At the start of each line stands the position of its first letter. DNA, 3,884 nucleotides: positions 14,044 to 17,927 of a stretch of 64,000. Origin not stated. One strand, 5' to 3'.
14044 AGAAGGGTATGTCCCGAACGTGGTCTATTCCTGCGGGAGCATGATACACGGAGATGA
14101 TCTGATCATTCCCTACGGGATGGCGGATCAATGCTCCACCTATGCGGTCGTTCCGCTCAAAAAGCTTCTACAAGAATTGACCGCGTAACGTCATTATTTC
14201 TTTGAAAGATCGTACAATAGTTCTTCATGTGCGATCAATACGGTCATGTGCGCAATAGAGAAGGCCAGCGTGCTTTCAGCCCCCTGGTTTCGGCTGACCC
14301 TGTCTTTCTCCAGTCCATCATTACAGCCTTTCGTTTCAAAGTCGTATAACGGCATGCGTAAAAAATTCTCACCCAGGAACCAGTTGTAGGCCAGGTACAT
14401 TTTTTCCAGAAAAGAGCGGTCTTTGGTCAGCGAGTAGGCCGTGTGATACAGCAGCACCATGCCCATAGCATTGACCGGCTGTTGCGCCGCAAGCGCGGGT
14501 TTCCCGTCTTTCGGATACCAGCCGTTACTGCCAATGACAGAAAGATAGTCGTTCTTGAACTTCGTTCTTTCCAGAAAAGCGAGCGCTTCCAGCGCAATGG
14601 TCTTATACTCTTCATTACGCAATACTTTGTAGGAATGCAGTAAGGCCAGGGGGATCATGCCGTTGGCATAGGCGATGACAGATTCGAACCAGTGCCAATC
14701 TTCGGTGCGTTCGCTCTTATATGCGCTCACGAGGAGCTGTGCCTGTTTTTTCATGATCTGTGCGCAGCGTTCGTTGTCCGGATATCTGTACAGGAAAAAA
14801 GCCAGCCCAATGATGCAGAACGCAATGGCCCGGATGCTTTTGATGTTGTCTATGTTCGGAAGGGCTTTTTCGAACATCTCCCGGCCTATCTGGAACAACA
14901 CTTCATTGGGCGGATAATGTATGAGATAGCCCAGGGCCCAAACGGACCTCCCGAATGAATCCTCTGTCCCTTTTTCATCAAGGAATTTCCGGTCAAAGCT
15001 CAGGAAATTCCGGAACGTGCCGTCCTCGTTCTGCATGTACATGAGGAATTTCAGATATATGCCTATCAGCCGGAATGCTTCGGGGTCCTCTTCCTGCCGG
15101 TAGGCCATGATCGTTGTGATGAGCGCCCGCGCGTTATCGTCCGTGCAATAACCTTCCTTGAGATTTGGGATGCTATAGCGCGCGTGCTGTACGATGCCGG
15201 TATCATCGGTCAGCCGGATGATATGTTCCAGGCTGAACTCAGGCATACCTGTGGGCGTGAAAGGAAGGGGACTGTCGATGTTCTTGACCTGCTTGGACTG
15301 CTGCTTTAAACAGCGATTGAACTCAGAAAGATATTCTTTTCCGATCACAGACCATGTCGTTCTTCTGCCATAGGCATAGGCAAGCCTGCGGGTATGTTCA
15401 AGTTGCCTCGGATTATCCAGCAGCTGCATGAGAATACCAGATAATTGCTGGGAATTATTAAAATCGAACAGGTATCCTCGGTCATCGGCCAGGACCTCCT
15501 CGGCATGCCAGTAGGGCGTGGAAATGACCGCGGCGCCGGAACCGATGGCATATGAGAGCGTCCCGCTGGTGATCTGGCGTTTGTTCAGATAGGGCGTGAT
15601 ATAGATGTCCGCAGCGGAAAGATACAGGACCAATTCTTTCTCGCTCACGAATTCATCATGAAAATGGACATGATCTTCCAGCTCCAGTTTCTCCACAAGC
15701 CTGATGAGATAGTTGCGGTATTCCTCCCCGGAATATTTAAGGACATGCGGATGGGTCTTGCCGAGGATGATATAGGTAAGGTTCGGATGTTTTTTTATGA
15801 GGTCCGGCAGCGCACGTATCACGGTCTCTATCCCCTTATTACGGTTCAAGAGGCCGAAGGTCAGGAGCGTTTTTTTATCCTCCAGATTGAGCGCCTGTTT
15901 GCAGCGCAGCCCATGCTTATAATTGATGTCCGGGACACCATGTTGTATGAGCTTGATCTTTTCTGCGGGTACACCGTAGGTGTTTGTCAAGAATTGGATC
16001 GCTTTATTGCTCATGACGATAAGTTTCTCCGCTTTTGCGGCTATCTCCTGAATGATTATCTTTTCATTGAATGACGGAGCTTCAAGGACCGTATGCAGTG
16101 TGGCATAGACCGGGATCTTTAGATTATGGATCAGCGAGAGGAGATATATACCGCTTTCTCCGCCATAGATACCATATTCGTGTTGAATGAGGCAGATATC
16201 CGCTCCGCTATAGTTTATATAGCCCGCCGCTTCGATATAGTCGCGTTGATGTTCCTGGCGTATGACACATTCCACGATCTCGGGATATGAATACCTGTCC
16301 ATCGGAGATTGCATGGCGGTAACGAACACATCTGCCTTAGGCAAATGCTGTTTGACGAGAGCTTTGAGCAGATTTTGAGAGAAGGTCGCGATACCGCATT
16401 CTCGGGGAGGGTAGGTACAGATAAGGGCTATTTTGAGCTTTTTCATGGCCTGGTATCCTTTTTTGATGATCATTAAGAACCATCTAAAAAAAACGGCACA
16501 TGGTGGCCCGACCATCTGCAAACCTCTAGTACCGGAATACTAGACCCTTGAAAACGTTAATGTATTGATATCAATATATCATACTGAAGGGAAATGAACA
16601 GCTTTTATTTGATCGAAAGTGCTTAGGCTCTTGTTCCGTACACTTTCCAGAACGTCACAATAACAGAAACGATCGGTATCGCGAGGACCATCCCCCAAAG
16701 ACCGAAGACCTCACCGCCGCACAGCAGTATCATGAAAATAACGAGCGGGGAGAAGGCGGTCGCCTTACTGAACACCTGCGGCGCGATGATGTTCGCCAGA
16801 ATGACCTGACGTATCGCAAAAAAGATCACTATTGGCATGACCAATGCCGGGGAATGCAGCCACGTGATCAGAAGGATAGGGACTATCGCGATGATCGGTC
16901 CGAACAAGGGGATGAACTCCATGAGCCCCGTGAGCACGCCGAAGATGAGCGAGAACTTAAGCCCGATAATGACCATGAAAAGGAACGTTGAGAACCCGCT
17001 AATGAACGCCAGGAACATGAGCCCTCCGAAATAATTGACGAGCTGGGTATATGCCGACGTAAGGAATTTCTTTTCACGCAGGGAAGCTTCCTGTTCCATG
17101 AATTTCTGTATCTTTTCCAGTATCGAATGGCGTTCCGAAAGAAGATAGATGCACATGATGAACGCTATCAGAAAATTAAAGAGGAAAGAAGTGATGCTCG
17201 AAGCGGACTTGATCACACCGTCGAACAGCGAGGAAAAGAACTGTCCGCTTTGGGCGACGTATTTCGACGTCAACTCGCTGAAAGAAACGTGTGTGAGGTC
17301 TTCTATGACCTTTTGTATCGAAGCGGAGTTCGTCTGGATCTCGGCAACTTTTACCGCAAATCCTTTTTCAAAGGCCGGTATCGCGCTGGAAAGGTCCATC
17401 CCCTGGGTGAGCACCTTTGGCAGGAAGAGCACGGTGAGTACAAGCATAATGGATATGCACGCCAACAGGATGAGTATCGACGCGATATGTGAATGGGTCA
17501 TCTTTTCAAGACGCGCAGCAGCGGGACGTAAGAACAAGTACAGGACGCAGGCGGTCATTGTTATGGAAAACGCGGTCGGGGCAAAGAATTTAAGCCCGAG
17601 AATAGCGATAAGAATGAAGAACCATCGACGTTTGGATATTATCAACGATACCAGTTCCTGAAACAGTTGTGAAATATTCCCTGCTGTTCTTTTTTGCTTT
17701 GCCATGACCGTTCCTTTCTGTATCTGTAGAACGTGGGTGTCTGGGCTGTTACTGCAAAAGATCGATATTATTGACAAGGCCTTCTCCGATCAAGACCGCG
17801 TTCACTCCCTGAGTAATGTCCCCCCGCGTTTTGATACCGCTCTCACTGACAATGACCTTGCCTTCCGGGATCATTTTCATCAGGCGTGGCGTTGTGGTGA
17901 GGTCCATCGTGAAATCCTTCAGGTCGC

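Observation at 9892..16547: Twin cation-type riboswitches head two convergent carbohydrate/osmolyte units: a candidate salt-sensing osmoprotection regulon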

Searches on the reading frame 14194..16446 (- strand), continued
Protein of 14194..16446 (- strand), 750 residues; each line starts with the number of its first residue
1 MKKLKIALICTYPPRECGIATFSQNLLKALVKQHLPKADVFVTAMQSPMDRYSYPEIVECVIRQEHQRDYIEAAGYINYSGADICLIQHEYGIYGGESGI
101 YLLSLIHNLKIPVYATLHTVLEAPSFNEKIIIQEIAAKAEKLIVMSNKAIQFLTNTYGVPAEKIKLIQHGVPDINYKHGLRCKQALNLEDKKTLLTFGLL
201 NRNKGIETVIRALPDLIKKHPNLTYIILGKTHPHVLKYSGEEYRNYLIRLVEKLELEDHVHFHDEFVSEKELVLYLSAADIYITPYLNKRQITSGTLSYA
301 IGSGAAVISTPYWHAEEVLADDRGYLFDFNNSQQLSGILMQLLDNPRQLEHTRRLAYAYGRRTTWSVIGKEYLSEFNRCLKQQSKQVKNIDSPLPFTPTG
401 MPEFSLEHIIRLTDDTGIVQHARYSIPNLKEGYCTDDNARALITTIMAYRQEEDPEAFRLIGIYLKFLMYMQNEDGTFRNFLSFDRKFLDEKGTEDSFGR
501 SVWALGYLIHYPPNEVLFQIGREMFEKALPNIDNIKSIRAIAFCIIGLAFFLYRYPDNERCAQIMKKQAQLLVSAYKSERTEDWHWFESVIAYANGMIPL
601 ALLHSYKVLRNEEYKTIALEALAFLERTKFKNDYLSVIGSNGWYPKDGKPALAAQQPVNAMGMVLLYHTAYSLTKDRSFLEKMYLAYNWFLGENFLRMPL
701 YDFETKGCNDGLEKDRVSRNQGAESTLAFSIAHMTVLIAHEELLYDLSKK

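Call 75: predict_structure(alignment_id=A3)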
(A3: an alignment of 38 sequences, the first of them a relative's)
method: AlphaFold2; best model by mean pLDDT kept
length: 750 residues; sequences in the alignment: 38
mean_pLDDT: 83.5   pTM: 0.53
mean pLDDT of the five models: 83.5, 81.4, 80.8, 80.2, 79.3
residues with pLDDT >= 90: 347; 70-90: 271; 50-70: 99; < 50: 33
segments of 3 or more residues with pLDDT < 50: 386-392, 422-430, 483-486, 711-720
pLDDT, mean of each block of 10 residues (from residue 1): 86 65 88 78 80 82 81 83 89 64 84 90 79 89 92 92 93 83 91 83 76 94 89 60 83 95 81 90 77 81 90 87 90 94 94 93 93 92 54 66 84 80 43 81 95 90 93 88 53 83 98 94 97 92 98 96 98 96 91 89 97 97 86 58 70 68 95 93 88 69 61 40 80 93 78
secondary structure, 60 per line:
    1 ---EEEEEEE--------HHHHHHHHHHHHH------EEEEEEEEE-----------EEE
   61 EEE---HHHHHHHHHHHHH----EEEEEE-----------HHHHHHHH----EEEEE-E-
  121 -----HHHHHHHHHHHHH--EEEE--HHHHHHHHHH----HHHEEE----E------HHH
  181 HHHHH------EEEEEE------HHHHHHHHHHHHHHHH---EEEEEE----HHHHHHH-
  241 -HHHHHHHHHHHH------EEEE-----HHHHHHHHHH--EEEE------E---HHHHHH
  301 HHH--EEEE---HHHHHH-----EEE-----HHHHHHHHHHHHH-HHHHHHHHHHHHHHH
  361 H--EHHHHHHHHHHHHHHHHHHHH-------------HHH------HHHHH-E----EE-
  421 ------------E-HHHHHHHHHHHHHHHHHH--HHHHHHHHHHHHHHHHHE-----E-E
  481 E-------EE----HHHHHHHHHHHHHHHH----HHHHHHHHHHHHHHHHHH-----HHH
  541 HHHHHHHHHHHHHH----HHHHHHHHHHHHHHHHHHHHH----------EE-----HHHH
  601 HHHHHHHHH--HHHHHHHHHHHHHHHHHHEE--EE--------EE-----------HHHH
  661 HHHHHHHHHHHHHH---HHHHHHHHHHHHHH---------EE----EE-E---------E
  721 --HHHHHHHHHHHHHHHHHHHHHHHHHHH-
elements in order (helices of 4 or more, strands of 3 or more residues): E4-10 H19-31 E38-46 E58-63 H67-79 E84-89 H101-108 E113-117 H126-138 E141-144 H147-156 E164-166 H178-185 E192-197 H204-219 E223-228 H233-239 H242-253 E260-263 H269-278 E281-284 H295-303 E306-309 H313-318 E324-326 H332-344 H346-361 H365-384 H407-411 H435-452 H455-471 H495-510 H515-532 H538-554 H559-579 H597-609 H612-629 H657-674 H678-691 H723-749
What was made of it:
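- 14194..16446 (-): 750-aa fusion of an N-terminal GT4 glycosyltransferase with a C-terminal (alpha/alpha)-toroid domain. Product unknown. AF2 model with pLDDT 83.5 (call 75).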

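Call 78: fold_search(model_id=the predicted structure, library=pdb)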
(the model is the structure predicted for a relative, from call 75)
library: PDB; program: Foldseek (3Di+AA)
matches with E <= 10: 1584; with E <= 0.001: 461
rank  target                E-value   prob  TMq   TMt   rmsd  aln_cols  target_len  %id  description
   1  3c48_B                1.3e-13  1.00  0.26  0.44  12.0       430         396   20  Structure of the retaining glycosyltransferase MshA: The first step in mycothiol biosynthesis. Organism: Corynebacteri (released 2008-03-25)
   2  3c48_A                1.5e-13  1.00  0.26  0.44  12.3       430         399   19  Structure of the retaining glycosyltransferase MshA: The first step in mycothiol biosynthesis. Organism: Corynebacteri (released 2008-03-25)
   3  3c4q_B                2.0e-13  1.00  0.39  0.70   5.1       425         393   18  Structure of the retaining glycosyltransferase MshA : The first step in mycothiol biosynthesis. Organism : Corynebacte (released 2008-04-01)
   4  2gej                  2.2e-13  1.00  0.40  0.78   4.3       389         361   19  Crystal Structure of phosphatidylinositol mannosyltransferase (PimA) from Mycobacterium smegmatis in complex with GDP-Ma (released 2007-04-03)
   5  6eji_A                3.5e-13  1.00  0.40  0.78   4.1       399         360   16  Structure of a glycosyltransferase (released 2018-02-07)
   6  7mi0                  4.6e-13  1.00  0.41  0.77   4.2       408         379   14  Crystal Structure of Glycosyltransferase from Rickettsia africae ESF-5 (released 2021-04-28)
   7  3c4q_A                7.7e-13  1.00  0.40  0.72   4.8       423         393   19  Structure of the retaining glycosyltransferase MshA : The first step in mycothiol biosynthesis. Organism : Corynebacte (released 2008-04-01)
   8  7tem_B                8.9e-13  1.00  0.37  0.66   6.9       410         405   16  Crystal Structure of the Putative Exported Protein YPO2471 from Yersinia pestis (released 2022-01-19)
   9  6kih_B                9.7e-13  1.00  0.39  0.70   4.9       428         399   18  Sucrose-phosphate synthase (tll1590) from Thermosynechococcus elongatus (released 2020-05-27)
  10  7tem_A                1.2e-12  1.00  0.37  0.66   6.5       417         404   16  Crystal Structure of the Putative Exported Protein YPO2471 from Yersinia pestis (released 2022-01-19)
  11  3oka_A                1.2e-12  1.00  0.39  0.73   5.0       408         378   16  Crystal structure of Corynebacterium glutamicum PimB' in complex with GDP-Man (triclinic crystal form) (released 2010-09-15)
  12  6kih_A                1.6e-12  1.00  0.41  0.73   4.5       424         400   19  Sucrose-phosphate synthase (tll1590) from Thermosynechococcus elongatus (released 2020-05-27)
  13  5d00_B                1.6e-12  1.00  0.39  0.76   4.4       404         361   18  Crystal structure of BshA from B. subtilis complexed with N-acetylglucosaminyl-malate and UMP (released 2016-09-07)
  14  4xso_A                2.4e-12  1.00  0.41  0.79   4.1       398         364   15  Crystal structure of apo-form Alr3699/HepE from Anabaena sp. strain PCC 7120 (released 2016-01-13)
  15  4xsu_B                3.4e-12  1.00  0.40  0.77   4.1       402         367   16  Crystal structure of Anabaena Alr3699/HepE in complex with UDP and glucose (released 2016-01-13)
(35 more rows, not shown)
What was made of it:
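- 14194..16446 (-): Foldseek neighbours are MshA, PimA, BshA, SPS and TreT, plus YPO2471 for the C-terminal domain (call 78).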

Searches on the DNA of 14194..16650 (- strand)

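Call 4: search_rna_families(source=window, start=16400, end=16650, threshold=evalue, max_evalue=10, show_alignments=5)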
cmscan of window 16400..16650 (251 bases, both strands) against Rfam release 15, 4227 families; matches with E-value up to 10: 3.
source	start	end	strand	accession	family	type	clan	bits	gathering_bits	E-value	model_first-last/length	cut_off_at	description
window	16498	16547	-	RF03057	nhaA-I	Cis-reg; riboswitch;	-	34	37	1.9e-05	1-55/55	no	nhaA-I RNA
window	16556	16600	+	RF00154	SNORD63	Gene; snRNA; snoRNA; CD-box;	-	19.2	43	0.36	1-70/70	no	Small nucleolar RNA SNORD63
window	16438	16510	+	RF00140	Alpha_RBS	Cis-reg;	-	9.7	38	5.8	4-85/110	no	Alpha operon ribosome binding site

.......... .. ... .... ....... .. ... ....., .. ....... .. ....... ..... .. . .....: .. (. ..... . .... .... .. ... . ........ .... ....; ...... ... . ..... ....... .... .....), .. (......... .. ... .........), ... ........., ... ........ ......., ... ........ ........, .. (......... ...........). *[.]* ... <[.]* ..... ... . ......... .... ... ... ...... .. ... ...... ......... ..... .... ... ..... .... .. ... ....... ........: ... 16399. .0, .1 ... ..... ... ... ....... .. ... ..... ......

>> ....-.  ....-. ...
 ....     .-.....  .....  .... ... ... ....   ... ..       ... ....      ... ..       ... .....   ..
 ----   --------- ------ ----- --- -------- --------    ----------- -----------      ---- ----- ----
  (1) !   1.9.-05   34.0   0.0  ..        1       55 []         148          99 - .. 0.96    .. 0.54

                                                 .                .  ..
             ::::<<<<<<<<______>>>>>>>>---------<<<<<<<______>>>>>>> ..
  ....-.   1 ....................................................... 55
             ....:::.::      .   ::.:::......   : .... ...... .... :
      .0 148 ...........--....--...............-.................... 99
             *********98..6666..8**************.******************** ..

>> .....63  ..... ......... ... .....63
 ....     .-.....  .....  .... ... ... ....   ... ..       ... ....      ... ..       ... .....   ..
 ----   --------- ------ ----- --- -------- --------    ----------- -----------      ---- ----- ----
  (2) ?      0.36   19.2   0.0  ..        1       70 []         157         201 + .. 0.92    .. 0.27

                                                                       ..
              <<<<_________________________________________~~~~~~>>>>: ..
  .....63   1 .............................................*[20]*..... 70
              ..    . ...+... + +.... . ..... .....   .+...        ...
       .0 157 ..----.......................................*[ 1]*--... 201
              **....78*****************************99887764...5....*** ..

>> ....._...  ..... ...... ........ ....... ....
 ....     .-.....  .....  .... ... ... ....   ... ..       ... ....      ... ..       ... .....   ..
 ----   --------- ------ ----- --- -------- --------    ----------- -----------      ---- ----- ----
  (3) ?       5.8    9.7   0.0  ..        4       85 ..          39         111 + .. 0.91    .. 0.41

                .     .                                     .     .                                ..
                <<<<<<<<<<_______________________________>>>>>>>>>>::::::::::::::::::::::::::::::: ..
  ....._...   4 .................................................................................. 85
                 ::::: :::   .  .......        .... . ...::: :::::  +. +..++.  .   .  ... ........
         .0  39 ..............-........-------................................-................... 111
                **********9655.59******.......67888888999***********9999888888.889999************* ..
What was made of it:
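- Copy 2 is below Rfam's gathering threshold (call 4).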

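Call 37: search_rna_families(sources=[L027, L029, L031, L032], threshold=evalue, max_evalue=0.5)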
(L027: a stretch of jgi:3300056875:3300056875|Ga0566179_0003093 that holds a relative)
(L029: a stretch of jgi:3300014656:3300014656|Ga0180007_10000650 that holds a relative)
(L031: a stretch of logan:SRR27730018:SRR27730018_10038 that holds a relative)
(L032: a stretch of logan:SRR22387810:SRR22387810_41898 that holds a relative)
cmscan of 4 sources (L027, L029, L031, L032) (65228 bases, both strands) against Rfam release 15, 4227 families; matches with E-value up to 0.5: 1.
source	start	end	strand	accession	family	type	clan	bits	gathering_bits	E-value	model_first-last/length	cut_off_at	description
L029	4840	4911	-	RF00005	tRNA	Gene; tRNA;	CL00001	65.8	29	4.7e-12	1-71/71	no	tRNA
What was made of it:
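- Close GT4-fusion relatives L027 (77%), L029 (68%) and L031 (59%) lack any aptamer (call 37), so control of this gene by the RNA is patchy. Several close GT4-fusion orthologues do without any aptamer (call 37).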

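Call 38: search_rna_families(sources=[L028, L033, L034], threshold=evalue, max_evalue=0.5, show_alignments=3)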
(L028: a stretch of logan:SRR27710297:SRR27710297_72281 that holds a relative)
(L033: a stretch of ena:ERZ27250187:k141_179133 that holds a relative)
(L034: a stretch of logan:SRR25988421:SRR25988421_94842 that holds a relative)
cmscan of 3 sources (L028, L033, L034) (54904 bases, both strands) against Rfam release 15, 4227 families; matches with E-value up to 0.5: 3.
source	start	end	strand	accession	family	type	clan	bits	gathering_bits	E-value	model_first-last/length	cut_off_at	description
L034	899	950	+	RF03057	nhaA-I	Cis-reg; riboswitch;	-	46.5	37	4.1e-06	1-55/55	no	nhaA-I RNA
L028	11588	11635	+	RF03057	nhaA-I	Cis-reg; riboswitch;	-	44.3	37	1.4e-05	1-55/55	no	nhaA-I RNA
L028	5703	5751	+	RF03057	nhaA-I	Cis-reg; riboswitch;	-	31.7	37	0.015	1-55/55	no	nhaA-I RNA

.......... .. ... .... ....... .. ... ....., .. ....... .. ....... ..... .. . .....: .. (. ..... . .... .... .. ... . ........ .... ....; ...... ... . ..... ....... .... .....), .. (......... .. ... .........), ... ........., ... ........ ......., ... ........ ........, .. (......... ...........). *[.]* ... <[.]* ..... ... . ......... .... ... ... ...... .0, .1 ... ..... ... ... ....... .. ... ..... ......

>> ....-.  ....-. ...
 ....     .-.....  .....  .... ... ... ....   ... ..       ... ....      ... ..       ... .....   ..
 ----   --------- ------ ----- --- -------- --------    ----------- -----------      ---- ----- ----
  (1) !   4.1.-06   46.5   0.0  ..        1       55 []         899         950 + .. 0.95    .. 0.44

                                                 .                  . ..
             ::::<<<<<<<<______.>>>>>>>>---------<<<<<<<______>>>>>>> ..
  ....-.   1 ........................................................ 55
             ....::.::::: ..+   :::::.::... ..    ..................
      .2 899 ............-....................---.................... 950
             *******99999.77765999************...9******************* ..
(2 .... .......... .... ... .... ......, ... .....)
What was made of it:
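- On nhaA-I RNA (Rfam RF03057): The GT4-linked orthologue L028a is likewise sub-threshold at 31.7 bits (call 38).
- OtsAB relatives L032 and L033 also lack it (calls 37, 38).
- Tried and rejected: There are no nhaA-I hits even at E <= 0.5 (calls 37, 38).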

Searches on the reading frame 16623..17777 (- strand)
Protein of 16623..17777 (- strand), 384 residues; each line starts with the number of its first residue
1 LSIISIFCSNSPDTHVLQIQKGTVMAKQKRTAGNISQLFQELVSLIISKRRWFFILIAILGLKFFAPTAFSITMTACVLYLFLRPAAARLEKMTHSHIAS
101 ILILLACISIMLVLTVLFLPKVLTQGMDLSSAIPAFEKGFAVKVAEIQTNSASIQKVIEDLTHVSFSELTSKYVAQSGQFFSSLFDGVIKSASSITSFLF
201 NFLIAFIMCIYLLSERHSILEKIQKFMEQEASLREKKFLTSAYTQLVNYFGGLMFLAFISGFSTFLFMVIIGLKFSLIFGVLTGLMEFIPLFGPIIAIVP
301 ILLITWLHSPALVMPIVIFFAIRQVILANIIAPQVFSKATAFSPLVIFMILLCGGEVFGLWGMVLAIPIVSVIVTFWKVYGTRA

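Call 9: search_protein_families(library=pfam, proteins=[window:16623-17777:-], max_evalue=0.001)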
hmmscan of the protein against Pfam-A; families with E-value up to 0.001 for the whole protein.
window:16623-17777:- (384 aa): 1 family
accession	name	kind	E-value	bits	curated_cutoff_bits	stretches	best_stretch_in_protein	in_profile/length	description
PF01594.21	AI-2E_transport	-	4.8e-49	167.8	34.3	1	53-380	5-326/327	AI-2E family transporter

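Call 57: search_protein_families(library=ncbifam, proteins=[window:16623-17777:-], max_evalue=0.001)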
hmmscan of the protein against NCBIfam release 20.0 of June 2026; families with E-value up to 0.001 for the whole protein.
window:16623-17777:- (384 aa): 3 families
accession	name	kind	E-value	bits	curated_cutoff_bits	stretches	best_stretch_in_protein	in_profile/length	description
TIGR02872.1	spore_ytvI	equivalog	1e-20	74.5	198.15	1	55-374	5-332/341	sporulation integral membrane protein YtvI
NF045801.1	efflux_ABUW_0982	equivalog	4e-14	52.3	675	1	62-377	22-340/392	chloramphenicol efflux transporter CxpE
NF008930.0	PRK12287.1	subfamily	4.5e-14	52.8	318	1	56-372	21-320/344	AI-2E family transporter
